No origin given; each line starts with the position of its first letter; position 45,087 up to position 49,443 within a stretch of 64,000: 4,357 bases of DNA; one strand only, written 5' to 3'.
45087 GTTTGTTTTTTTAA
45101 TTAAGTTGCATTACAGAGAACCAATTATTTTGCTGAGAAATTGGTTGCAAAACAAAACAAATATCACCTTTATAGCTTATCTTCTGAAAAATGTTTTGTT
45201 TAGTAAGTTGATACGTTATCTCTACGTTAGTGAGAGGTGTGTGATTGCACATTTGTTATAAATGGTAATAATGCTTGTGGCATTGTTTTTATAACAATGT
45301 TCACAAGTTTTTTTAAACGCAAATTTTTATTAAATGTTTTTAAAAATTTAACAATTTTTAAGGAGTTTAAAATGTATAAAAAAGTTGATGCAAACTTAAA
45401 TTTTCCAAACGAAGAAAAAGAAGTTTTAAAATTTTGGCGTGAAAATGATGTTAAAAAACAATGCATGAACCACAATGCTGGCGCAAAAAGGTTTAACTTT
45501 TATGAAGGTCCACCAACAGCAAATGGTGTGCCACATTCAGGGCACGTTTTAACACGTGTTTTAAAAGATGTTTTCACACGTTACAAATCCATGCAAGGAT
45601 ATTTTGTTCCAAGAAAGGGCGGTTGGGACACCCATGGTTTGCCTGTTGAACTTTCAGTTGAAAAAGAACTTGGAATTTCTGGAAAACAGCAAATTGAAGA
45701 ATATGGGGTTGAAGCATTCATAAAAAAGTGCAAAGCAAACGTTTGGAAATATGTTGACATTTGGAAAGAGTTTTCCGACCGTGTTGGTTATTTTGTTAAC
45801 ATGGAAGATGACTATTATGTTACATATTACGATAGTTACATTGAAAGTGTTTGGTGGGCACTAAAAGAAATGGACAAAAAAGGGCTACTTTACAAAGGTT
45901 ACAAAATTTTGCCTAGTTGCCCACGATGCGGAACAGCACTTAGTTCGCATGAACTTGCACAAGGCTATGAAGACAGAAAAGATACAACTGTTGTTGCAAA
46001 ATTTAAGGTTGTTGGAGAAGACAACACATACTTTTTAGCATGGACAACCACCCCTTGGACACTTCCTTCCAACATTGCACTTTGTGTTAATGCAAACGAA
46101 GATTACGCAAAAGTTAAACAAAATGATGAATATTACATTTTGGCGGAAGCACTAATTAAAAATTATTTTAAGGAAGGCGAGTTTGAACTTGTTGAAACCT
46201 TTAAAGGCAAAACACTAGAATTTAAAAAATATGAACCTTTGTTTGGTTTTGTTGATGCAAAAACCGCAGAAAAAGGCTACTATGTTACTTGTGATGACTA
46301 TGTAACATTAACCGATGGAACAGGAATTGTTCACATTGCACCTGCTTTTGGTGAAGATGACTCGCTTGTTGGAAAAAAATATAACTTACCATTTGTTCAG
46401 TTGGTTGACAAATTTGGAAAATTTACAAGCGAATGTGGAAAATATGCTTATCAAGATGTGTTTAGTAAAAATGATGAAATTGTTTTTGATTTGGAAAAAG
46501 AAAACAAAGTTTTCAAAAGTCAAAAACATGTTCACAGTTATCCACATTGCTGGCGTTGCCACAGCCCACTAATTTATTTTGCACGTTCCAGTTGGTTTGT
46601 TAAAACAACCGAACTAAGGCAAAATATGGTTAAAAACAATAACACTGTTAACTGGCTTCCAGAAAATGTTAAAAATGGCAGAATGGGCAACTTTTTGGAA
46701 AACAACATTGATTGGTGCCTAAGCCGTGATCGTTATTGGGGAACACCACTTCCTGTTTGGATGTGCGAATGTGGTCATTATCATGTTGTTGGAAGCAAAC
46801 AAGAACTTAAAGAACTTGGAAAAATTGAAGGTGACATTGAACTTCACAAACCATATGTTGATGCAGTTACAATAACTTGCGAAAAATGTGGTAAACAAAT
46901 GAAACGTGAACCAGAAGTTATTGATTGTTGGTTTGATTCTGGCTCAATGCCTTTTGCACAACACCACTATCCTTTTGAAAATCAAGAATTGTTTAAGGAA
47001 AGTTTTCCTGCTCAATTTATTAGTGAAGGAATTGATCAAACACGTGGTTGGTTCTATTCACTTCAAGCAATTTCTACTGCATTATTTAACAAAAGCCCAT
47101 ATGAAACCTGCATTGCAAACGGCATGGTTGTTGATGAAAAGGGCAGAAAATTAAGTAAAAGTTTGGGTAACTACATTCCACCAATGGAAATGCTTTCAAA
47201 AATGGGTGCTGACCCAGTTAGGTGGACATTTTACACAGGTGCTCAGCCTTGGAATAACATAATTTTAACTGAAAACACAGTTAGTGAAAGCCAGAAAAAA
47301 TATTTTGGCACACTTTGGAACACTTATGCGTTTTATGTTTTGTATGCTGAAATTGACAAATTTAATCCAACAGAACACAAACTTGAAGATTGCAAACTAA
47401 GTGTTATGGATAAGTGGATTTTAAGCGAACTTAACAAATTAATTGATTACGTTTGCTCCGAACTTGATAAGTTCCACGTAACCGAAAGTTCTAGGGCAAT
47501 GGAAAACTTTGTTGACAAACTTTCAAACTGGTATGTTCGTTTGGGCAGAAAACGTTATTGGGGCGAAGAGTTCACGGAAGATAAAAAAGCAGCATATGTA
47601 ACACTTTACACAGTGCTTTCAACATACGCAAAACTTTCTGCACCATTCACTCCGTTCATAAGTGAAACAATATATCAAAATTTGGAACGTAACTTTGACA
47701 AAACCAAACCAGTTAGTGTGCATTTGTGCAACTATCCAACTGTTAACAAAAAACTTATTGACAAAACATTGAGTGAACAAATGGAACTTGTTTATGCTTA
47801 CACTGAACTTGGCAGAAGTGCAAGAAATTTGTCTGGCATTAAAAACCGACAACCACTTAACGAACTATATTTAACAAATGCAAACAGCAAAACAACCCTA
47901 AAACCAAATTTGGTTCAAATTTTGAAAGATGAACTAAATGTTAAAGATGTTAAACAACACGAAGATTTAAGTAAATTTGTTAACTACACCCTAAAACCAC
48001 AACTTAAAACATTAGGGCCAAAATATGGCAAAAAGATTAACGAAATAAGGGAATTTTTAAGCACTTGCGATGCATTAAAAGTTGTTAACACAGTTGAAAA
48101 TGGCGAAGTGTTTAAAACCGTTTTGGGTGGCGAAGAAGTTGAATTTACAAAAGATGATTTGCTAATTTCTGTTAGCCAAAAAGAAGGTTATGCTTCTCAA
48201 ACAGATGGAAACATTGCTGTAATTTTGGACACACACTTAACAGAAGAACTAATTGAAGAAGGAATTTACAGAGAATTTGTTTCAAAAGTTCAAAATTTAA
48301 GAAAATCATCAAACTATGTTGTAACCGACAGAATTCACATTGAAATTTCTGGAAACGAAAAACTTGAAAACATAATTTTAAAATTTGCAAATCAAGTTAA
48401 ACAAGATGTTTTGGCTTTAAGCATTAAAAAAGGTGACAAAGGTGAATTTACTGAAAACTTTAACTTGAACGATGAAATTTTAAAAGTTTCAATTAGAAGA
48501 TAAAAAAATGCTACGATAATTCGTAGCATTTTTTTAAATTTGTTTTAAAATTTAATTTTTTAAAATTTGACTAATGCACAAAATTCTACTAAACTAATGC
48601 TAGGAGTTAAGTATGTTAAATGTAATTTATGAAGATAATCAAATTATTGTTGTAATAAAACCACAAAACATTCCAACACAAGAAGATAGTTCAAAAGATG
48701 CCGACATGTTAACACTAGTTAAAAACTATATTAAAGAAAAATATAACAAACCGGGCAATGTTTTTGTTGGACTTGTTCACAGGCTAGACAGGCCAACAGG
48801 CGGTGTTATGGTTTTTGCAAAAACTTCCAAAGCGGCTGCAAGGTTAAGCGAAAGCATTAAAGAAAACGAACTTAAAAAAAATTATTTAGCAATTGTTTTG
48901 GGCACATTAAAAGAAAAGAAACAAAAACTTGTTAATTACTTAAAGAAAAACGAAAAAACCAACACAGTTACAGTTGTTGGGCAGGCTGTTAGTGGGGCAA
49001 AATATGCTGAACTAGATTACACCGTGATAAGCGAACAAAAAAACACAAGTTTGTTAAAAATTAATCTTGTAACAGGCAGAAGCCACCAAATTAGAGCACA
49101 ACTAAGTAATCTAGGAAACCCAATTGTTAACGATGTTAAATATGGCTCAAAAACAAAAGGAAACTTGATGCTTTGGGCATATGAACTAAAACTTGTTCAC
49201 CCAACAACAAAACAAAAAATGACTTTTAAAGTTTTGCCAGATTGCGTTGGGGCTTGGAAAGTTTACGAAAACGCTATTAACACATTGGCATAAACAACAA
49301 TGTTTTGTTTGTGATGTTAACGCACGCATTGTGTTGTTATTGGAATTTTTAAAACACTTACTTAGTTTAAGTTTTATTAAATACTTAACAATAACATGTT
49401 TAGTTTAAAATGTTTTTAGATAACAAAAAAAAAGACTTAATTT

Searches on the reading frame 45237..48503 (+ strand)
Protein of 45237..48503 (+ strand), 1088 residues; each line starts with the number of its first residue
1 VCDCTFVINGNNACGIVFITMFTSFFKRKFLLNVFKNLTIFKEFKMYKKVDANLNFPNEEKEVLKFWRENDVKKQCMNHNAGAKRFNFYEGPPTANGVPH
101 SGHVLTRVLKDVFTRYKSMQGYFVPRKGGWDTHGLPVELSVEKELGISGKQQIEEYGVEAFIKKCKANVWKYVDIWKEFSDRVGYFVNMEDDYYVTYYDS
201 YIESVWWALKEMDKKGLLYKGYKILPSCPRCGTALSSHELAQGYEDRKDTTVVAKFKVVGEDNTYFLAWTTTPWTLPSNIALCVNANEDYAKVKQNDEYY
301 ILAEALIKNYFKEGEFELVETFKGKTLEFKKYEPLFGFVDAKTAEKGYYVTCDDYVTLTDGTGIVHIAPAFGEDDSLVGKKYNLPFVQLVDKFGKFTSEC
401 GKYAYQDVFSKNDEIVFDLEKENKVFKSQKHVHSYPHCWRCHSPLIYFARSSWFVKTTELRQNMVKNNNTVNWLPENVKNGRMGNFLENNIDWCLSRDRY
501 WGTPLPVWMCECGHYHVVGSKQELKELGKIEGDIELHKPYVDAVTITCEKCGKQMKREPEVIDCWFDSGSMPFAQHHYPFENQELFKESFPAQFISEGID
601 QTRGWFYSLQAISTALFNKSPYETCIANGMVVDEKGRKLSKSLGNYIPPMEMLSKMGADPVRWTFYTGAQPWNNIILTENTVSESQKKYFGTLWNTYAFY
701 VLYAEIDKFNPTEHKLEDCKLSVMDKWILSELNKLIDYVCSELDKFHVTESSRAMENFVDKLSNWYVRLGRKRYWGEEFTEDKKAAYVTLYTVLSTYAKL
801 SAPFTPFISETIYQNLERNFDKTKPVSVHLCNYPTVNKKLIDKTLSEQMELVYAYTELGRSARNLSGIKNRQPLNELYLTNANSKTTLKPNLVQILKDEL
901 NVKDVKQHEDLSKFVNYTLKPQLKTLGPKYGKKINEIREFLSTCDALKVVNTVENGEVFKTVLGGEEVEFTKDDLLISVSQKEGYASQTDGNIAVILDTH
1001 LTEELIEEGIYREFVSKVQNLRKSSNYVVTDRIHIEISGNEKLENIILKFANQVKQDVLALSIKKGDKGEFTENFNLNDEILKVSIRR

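Call 13: search_protein_families(library=pfam, proteins=[window:45237-48503:+], max_evalue=0.01)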
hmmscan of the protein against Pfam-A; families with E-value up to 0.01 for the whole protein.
window:45237-48503:+ (1088 aa): 5 families
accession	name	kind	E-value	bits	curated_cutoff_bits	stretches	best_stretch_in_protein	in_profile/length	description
PF00133.28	tRNA-synt_1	-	2.5e-120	402.4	22.7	1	63-666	2-403/414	tRNA synthetases class I (I, L, M and V)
PF19302.4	DUF5915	-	3.7e-55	187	27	1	894-1088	2-194/195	Domain of unknown function (DUF5915)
PF08264.19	Anticodon_1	-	3.1e-29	102.2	25.1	1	725-875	1-145/148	Anticodon-binding domain of tRNA ligase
PF09334.17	tRNA-synt_1g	-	6.2e-15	55.3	20.1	1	95-157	10-71/391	tRNA synthetases class I (M)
PF01406.26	tRNA-synt_1e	-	2.1e-06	27.8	27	1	610-668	226-283/301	tRNA synthetases class I (C) catalytic domain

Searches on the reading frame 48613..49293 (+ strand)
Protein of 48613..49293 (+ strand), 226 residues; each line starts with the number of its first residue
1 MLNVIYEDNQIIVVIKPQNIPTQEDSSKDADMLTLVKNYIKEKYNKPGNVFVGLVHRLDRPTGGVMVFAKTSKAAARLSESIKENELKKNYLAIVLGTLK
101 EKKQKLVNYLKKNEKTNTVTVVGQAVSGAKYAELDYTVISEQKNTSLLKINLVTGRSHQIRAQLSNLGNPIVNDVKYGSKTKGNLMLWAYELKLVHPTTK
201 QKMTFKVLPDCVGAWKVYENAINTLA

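Call 65: search_protein_families(library=pfam, proteins=[window:48613-49293:+], max_evalue=0.001)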
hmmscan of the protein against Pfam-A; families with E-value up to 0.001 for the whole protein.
window:48613-49293:+ (226 aa): 1 family
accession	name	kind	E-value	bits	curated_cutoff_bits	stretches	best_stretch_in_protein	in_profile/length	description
PF00849.27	PseudoU_synth_2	-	6.9e-32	111.2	26.8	1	11-165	2-151/152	RNA pseudouridylate synthase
